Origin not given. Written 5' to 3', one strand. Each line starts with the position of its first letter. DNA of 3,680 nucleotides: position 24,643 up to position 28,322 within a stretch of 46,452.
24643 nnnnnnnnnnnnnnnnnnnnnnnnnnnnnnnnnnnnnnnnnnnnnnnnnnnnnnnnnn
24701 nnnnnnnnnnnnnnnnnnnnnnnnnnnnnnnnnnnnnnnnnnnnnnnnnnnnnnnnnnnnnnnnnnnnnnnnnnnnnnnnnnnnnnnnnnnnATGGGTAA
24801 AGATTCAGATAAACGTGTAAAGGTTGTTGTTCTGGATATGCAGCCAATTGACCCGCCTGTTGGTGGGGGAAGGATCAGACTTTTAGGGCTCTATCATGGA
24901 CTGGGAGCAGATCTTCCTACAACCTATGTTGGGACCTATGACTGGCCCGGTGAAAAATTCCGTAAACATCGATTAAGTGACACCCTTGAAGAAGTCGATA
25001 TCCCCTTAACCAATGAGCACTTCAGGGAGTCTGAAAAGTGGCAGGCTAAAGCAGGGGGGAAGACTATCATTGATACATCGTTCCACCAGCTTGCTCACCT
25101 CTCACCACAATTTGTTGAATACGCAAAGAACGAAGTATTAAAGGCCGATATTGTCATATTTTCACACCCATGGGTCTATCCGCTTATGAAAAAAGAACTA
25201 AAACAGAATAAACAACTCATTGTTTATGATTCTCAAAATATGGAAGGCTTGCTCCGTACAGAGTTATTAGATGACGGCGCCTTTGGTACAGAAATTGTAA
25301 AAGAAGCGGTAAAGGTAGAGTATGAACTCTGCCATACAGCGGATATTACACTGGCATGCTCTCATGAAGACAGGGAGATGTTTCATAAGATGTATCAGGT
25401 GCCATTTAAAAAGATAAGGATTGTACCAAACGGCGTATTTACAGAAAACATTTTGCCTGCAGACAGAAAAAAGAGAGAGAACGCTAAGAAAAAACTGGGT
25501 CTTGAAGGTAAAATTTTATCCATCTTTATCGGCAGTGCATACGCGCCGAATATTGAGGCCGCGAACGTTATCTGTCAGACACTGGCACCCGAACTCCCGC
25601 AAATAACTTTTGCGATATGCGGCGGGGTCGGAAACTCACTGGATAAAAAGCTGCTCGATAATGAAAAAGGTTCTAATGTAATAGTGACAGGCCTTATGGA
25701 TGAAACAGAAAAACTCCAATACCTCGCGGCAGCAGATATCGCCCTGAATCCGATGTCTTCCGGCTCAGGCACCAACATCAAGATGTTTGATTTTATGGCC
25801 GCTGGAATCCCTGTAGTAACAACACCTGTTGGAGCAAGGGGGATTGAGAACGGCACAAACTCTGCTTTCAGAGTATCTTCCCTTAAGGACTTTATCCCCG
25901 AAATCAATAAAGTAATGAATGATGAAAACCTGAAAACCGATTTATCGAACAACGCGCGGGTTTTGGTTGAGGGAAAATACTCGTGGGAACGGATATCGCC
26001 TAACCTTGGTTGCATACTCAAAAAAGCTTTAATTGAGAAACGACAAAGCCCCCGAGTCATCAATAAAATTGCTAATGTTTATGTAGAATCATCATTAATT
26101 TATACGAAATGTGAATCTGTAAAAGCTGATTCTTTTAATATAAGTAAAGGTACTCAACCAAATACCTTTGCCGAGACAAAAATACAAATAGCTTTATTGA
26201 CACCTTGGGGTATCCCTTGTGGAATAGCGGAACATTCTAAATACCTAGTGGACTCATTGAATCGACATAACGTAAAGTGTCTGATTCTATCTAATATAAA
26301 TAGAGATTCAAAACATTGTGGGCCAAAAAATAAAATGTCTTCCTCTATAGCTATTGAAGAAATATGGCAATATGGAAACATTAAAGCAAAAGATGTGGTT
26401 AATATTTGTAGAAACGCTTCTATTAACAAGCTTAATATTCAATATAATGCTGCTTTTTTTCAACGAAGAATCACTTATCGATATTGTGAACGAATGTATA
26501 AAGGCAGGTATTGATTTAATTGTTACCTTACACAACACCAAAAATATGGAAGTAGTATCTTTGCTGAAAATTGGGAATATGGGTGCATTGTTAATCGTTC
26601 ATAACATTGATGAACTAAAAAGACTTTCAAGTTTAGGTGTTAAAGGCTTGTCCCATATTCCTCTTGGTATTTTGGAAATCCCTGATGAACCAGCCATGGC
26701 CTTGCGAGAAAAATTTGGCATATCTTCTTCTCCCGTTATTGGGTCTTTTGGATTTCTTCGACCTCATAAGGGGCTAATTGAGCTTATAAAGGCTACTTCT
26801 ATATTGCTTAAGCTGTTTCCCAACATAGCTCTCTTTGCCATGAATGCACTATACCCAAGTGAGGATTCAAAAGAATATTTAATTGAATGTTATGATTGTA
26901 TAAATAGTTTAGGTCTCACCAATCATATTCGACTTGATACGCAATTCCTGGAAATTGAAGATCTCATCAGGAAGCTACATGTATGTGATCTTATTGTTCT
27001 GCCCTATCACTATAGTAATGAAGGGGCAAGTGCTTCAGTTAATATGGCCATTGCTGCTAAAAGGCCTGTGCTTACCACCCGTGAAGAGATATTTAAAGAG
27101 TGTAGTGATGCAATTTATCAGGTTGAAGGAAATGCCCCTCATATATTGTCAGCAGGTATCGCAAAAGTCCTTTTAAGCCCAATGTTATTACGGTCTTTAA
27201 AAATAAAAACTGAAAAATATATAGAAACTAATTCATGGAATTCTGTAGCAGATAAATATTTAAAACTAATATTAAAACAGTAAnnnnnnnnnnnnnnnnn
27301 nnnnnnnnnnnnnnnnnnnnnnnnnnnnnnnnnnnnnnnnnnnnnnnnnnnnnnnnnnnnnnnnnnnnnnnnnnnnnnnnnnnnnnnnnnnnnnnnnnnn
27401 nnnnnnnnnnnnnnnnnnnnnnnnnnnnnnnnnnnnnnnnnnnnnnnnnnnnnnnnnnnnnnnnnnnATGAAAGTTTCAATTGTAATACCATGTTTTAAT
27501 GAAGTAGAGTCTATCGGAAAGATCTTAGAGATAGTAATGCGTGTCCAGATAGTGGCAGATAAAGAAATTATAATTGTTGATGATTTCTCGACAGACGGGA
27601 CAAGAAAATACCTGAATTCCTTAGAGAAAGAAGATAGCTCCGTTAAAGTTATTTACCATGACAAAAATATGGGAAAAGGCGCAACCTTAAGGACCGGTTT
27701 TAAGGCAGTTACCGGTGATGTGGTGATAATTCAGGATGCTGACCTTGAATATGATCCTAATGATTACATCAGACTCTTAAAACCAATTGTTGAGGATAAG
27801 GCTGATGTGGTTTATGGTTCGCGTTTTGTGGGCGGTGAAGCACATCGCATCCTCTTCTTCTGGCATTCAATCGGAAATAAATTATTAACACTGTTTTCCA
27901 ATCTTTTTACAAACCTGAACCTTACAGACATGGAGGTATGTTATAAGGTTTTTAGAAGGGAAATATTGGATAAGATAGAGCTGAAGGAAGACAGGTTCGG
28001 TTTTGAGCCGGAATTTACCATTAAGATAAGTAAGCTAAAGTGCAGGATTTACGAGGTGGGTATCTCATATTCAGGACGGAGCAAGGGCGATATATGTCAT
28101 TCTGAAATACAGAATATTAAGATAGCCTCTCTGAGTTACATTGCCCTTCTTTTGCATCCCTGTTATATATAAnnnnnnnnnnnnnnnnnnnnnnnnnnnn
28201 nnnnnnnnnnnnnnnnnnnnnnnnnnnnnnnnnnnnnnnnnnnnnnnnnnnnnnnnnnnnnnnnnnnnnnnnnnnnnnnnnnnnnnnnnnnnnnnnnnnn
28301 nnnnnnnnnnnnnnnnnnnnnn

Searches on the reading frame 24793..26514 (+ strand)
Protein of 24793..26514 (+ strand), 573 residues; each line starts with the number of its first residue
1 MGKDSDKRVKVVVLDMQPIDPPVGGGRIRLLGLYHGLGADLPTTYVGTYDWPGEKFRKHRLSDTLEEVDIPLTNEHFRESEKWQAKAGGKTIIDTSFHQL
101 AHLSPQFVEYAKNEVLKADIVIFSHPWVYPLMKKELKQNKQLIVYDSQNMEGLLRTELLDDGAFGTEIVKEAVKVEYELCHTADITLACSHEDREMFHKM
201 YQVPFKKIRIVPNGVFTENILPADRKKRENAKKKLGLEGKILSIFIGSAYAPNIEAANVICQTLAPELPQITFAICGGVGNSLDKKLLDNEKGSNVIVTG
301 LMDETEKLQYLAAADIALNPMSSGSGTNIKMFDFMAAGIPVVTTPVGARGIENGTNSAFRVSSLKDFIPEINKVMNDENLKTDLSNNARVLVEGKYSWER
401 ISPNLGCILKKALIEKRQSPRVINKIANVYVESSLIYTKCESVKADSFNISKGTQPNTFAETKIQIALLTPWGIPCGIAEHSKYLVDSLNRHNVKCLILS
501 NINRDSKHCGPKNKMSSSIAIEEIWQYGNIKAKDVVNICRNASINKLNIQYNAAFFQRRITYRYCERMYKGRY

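Call 5: search_protein_families(library=pfam, proteins=[window:24793-26514:+], max_evalue=0.01)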
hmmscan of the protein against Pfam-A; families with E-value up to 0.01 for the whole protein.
window:24793-26514:+ (573 aa): 4 families
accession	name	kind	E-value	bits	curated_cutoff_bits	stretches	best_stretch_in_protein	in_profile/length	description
PF13692.12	Glyco_trans_1_4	-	3.7e-15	56.9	27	1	244-377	5-142/142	Glycosyl transferases group 1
PF00534.26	Glycos_transf_1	-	2.5e-10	40.6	26.4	1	229-389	3-170/172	Glycosyl transferases group 1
PF13439.12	Glyco_transf_4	-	1.9e-07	31.7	28.5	1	174-218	125-169/170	Glycosyltransferase Family 4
PF13524.12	Glyco_trans_1_2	-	6.9e-07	29.7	25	1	262-400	7-137/144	Glycosyl transferase-like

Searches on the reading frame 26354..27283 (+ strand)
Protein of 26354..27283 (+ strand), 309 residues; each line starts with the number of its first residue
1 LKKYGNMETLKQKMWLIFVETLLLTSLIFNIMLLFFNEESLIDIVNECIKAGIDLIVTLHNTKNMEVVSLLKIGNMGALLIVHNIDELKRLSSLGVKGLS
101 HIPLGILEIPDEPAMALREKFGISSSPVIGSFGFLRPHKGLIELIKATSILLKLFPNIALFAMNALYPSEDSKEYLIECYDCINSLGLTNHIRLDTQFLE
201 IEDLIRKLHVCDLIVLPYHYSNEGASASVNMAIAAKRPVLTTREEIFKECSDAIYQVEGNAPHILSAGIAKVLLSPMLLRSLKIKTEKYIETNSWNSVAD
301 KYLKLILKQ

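Call 5: search_protein_families(library=pfam, proteins=[window:26354-27283:+], max_evalue=0.01)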
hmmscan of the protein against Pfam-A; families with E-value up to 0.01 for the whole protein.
window:26354-27283:+ (309 aa): 2 families
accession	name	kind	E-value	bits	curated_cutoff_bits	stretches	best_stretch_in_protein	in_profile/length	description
PF00534.26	Glycos_transf_1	-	1.7e-08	34.6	26.4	1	118-284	6-167/172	Glycosyl transferases group 1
PF13692.12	Glyco_trans_1_4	-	7.4e-05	23.5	27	1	127-249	2-113/142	Glycosyl transferases group 1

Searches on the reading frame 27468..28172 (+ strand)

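Call 8: search_protein_families(library=ncbifam, proteins=[window:27468-28172:+], max_evalue=0.001)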
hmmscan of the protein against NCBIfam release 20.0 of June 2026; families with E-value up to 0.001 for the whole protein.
window:27468-28172:+ (234 aa): 25 families
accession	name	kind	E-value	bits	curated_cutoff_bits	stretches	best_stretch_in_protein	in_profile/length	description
TIGR04182.1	glyco_TIGR04182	equivalog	6.6e-31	107.8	325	1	2-207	1-196/293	S-layer glycoprotein N-glycosyltransferase AglJ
NF047588.1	GlcsyltransPgfSStrep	equivalog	5.2e-22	78.4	500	1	1-171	1-168/308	glycosyltransferase PgfS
NF007986.1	PRK10714.1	equivalog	2.5e-21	76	529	1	2-218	7-217/316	undecaprenyl-phosphate 4-deoxy-4-formamido-L-arabinose transferase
NF058614.1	PPMAGASynPpgS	equivalog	1.2e-19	70.7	370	1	3-202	2-199/226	polyprenyl-phospho-N-acetylgalactosaminyl synthase PpgS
TIGR03937.1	PgaC_IcaA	equivalog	9.1e-18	64.4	422.3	1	2-108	46-151/407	poly-beta-1,6-N-acetyl-D-glucosamine synthase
NF007482.0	PRK10073.1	equivalog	1.5e-14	53.7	423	1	2-115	7-118/334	glycosyltransferase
NF047683.1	TeichurnBiosyTuaG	equivalog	2.5e-14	53.5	400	1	2-105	7-109/252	teichuronic acid biosynthesis protein TuaG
NF041875.1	EPS_EpsD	equivalog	8.3e-14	51.7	370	1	3-117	1-114/325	exopolysaccharide biosynthesis glycosyltransferase EpsD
NF010496.0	PRK13915.1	equivalog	4.2e-13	49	262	1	2-111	32-146/307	glucosyl-3-phosphoglycerate synthase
NF041391.1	DPhHxTase_Halo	equivalog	9e-13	47.7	375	1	9-205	3-187/213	dolichyl-phosphate hexose transferase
TIGR03965.1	mycofact_glyco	equivalog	7.5e-12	44.8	280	1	2-98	75-170/467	mycofactocin biosynthesis glycosyltransferase MftF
TIGR04283.1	glyco_like_mftF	equivalog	8.3e-12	45.2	182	1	3-120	1-107/221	TIGR04283 family arsenosugar biosynthesis glycosyltransferase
NF045692.1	OglycostaseCruG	equivalog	5e-11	42.2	600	1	2-116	42-161/386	2'-O-glycosyltransferase CruG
NF050050.1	ProtGlycPglI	equivalog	9.7e-09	35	500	1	2-109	3-110/306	GalNAc(5)-diNAcBac-PP-undecaprenol beta-1,3-glucosyltransferase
NF053739.1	GlytfEpsEBac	equivalog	1.1e-08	34.5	450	1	2-92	2-92/265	glycosyltransferase EpsE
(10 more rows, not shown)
